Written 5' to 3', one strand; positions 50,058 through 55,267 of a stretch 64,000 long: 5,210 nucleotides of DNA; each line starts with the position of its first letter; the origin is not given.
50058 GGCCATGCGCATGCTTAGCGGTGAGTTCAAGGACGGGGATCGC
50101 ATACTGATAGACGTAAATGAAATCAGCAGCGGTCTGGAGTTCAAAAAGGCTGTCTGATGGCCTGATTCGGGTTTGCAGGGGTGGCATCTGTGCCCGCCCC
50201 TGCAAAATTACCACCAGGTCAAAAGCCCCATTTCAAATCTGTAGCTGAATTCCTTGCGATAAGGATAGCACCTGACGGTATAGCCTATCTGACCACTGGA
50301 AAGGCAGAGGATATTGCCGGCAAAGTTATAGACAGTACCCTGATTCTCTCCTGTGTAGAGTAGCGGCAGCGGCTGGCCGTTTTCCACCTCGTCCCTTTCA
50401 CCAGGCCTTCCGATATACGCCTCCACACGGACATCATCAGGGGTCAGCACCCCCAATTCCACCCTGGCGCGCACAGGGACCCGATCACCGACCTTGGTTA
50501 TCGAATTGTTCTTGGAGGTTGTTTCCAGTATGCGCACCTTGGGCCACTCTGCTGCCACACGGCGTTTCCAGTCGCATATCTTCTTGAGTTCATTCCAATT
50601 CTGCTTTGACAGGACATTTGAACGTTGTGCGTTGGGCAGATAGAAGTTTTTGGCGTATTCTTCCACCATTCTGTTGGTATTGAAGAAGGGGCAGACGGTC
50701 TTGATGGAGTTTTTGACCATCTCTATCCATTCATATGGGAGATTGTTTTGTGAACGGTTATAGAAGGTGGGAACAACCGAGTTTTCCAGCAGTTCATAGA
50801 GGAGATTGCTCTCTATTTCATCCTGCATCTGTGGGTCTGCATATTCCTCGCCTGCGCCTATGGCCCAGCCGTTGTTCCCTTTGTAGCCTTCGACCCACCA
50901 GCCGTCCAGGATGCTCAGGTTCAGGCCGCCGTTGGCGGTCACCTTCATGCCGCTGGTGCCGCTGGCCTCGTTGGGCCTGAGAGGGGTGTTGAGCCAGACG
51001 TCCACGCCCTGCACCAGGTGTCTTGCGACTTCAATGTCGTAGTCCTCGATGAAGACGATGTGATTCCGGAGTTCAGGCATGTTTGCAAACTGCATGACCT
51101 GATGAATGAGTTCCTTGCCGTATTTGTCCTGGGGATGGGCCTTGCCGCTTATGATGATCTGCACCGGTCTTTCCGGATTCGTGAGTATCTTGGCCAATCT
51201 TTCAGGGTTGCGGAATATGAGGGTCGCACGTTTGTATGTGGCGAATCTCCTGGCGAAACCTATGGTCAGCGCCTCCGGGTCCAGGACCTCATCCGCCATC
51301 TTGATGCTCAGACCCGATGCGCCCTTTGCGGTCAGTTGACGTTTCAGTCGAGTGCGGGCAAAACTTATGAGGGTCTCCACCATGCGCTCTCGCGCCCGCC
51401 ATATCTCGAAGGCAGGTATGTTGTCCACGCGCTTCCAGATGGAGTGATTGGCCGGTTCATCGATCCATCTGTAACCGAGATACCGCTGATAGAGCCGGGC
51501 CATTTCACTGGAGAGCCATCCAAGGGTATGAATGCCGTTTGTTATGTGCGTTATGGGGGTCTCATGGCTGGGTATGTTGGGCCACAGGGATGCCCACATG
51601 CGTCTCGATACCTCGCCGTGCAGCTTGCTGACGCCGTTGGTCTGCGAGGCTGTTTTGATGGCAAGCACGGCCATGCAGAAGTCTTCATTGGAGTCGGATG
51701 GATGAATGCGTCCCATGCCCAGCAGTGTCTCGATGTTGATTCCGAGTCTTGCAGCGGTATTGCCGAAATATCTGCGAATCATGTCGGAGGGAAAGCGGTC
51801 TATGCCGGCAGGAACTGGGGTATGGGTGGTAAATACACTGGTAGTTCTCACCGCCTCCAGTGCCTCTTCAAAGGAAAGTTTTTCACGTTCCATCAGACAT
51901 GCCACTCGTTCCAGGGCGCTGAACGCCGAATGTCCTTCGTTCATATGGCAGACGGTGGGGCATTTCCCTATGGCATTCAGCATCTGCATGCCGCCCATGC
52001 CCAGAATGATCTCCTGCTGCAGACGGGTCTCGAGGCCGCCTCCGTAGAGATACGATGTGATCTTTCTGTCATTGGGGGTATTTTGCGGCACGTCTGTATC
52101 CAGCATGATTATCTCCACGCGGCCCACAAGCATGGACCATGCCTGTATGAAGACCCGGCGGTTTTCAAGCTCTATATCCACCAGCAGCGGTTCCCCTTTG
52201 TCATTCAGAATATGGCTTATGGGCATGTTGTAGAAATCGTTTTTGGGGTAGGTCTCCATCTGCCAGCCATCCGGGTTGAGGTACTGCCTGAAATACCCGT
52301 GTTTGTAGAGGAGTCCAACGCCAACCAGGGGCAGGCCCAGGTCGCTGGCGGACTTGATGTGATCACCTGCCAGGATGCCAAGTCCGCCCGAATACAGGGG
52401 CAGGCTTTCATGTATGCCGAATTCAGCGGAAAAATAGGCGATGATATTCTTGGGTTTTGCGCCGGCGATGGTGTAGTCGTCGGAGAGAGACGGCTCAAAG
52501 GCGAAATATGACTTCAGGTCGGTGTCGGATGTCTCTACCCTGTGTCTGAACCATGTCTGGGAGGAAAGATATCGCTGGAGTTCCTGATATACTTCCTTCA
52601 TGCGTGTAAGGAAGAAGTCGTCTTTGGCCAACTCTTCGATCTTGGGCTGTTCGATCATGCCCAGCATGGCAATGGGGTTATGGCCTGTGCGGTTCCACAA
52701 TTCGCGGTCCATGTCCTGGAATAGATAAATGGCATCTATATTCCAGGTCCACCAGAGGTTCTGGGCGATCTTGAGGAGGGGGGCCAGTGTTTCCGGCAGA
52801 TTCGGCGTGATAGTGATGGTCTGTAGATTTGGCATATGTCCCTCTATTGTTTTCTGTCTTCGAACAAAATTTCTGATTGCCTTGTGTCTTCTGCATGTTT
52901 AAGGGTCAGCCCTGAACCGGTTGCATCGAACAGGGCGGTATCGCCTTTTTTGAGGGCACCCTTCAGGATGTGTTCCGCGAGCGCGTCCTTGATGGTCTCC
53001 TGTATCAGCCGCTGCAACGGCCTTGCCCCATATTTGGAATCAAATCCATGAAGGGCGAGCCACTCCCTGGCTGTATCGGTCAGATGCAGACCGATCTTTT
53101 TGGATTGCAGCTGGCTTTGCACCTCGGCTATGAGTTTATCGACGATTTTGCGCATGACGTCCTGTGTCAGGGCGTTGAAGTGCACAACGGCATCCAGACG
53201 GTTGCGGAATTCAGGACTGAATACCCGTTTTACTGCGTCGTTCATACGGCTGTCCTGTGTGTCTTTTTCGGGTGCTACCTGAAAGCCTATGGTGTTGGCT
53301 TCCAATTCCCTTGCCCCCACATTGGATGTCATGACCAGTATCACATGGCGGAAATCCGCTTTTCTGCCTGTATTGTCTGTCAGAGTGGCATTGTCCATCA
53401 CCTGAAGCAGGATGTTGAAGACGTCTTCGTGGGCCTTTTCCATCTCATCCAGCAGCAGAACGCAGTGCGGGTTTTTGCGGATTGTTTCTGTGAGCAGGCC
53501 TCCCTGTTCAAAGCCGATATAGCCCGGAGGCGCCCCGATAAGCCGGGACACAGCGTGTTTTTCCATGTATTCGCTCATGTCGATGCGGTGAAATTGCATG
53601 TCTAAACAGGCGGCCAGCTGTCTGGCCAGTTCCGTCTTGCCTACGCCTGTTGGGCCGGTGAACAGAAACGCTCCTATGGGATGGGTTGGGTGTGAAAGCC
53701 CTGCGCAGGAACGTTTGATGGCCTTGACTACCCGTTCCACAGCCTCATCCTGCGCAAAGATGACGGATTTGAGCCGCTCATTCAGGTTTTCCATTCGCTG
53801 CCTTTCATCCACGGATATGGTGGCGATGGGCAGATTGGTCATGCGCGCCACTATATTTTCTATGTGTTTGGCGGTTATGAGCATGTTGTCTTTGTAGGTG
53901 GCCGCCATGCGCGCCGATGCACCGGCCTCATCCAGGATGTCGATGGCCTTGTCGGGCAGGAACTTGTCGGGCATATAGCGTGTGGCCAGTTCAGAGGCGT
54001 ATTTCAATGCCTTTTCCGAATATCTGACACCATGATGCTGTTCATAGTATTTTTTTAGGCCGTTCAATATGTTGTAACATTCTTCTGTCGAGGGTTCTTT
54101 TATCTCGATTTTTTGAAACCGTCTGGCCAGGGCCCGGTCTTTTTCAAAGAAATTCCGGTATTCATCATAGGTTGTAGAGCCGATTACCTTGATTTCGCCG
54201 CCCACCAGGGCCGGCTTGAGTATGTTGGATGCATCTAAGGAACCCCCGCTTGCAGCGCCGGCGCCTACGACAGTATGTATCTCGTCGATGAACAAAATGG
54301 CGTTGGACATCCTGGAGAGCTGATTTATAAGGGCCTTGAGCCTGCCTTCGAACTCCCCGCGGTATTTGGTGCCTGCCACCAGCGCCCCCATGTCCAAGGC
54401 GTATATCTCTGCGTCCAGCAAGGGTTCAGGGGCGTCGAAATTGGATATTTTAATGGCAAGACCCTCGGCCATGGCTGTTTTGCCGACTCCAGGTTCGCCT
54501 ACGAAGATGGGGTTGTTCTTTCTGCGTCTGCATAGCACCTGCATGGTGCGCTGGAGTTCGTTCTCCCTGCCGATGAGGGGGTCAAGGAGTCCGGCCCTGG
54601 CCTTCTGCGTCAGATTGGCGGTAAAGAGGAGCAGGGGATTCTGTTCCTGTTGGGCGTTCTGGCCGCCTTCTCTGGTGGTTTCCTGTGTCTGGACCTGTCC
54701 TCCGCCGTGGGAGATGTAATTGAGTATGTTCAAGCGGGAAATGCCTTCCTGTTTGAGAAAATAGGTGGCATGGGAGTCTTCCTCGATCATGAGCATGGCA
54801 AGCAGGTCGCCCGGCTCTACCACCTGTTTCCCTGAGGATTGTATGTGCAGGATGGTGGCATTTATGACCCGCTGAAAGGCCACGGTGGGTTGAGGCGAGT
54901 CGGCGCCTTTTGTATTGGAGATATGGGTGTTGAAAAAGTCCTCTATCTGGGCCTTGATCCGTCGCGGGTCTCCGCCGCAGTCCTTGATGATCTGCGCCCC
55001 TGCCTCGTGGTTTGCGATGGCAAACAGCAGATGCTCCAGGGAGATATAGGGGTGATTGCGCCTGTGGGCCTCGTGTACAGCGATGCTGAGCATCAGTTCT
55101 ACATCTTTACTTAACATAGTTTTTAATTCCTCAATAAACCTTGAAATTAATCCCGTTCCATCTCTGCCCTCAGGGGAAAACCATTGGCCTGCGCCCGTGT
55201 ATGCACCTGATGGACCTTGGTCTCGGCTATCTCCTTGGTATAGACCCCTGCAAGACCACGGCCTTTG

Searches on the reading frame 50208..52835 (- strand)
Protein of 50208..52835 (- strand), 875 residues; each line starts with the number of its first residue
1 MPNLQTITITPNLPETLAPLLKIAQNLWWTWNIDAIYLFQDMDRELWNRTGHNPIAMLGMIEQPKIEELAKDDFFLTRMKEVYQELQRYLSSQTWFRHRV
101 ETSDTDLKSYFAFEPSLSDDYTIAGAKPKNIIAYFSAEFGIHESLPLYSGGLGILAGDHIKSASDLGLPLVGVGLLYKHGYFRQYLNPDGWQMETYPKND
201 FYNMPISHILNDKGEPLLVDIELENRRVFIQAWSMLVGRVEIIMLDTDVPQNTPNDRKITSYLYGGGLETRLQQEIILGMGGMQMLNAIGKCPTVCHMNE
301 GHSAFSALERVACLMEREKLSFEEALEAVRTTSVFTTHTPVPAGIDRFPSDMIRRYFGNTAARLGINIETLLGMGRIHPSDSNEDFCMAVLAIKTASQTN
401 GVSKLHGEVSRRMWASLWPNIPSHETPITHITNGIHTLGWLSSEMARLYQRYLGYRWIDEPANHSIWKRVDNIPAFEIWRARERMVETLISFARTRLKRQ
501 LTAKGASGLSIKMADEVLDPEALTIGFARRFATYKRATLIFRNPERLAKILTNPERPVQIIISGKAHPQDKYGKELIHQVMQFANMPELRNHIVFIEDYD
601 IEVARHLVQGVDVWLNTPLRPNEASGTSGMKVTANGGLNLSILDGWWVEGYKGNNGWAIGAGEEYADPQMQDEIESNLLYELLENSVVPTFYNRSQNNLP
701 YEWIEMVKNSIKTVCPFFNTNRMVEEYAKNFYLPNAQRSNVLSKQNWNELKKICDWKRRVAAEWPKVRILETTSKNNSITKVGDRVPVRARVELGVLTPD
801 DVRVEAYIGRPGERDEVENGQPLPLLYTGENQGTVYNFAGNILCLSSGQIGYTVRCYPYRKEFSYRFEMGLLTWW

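Call 67: search_protein_families(library=ncbifam, proteins=[window:50208-52835:-], max_evalue=1e-10)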
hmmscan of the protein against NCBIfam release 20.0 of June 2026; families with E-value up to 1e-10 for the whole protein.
window:50208-52835:- (875 aa): 5 families
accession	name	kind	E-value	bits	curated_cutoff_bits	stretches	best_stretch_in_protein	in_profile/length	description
TIGR02094.1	more_P_ylases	subfamily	1.6e-263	875.9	191.7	1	132-734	1-600/600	alpha-glucan family phosphorylase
NF041129.1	maldex_phorlase_Thcocales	equivalog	3e-255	849.3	1500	2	130-868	97-815/816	maltodextrin phosphorylase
TIGR02093.1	P_ylase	subfamily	3.9e-36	124.5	552.9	1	294-649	309-674/804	glycogen/starch/alpha-glucan family phosphorylase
NF011562.0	PRK14986.1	equivalog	5e-23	81.1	1546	1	296-649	317-680/815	glycogen phosphorylase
NF011561.0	PRK14985.1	equivalog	2.9e-20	72.1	1273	1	295-649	306-667/800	maltodextrin phosphorylase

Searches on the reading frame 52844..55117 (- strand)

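Call 67: search_protein_families(library=ncbifam, proteins=[window:52844-55117:-], max_evalue=1e-10)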
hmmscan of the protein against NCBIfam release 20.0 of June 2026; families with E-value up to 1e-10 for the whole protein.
window:52844-55117:- (757 aa): 9 families
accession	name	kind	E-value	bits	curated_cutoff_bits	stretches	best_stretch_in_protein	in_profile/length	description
TIGR02639.1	ClpA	equivalog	0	1048.5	993.15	1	3-728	2-730/734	ATP-dependent Clp protease ATP-binding subunit ClpA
NF008263.0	PRK11034.1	equivalog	1e-272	906.5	1350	1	1-729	1-732/758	ATP-dependent Clp protease ATP-binding subunit ClpA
TIGR03346.1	chaperone_ClpB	equivalog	1.9e-232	774.2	1232.1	2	6-408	5-402/853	ATP-dependent chaperone ClpB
NF008118.0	PRK10865.1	equivalog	4.8e-192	640.1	1417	2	5-410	9-409/857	ATP-dependent chaperone ClpB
TIGR03345.1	VI_ClpV1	equivalog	4.1e-190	634.1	884.95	2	3-407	2-415/852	type VI secretion system ATPase TssH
NF033607.0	disagg_AAA_ClpG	exception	1.1e-165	553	1900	2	23-409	110-493/932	AAA family protein disaggregase ClpG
NF033606.1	heat_AAA_ClpK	exception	5.8e-163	544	1900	2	414-729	576-895/949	heat shock survival AAA family ATPase ClpK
NF003745.1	PRK05342.1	equivalog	1.6e-13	50.3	359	0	605-713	259-380/418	ATP-dependent Clp protease ATP-binding subunit ClpX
TIGR00763.1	lon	equivalog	6.1e-11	41.5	608.05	0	385-600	266-478/795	endopeptidase La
